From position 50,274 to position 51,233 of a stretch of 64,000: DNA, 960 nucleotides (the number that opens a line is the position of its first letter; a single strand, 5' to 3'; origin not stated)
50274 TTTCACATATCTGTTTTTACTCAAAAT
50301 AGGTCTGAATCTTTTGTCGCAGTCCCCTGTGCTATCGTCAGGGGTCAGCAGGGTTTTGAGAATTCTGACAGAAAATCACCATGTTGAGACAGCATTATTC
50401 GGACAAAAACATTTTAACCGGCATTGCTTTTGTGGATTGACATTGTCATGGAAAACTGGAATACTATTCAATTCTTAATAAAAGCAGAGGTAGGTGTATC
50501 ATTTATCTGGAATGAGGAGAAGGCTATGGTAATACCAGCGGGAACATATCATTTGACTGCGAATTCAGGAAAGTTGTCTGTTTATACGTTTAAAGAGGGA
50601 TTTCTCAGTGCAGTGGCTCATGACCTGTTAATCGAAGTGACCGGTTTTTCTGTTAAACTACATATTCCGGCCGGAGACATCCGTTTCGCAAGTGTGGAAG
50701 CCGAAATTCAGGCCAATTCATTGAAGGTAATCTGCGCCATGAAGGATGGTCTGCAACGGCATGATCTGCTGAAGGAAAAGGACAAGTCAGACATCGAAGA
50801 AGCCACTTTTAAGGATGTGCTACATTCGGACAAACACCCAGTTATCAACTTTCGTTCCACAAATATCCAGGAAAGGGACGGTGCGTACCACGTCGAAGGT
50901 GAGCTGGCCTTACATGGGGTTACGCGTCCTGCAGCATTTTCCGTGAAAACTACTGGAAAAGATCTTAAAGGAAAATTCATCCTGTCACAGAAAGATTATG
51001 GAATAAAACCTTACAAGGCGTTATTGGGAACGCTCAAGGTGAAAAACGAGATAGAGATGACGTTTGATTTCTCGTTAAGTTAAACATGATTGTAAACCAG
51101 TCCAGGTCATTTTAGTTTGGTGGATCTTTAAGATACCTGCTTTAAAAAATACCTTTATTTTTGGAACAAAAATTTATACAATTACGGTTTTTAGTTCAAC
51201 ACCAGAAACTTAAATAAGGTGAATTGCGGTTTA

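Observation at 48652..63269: Five independent gene lesions within 15 kb and no mobile element: a decaying or mis-assembled Wood-Ljungdahl locus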

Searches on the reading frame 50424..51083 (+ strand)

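Call 4: search_protein_families(library=pfam, proteins=[window:50424-51083:+], max_evalue=0.01)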
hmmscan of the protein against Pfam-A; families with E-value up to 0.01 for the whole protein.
window:50424-51083:+ (219 aa): 1 family
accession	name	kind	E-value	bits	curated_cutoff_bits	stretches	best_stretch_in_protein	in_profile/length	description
PF04264.18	YceI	-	5.6e-18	66.2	23.7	1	71-217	25-149/150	YceI-like domain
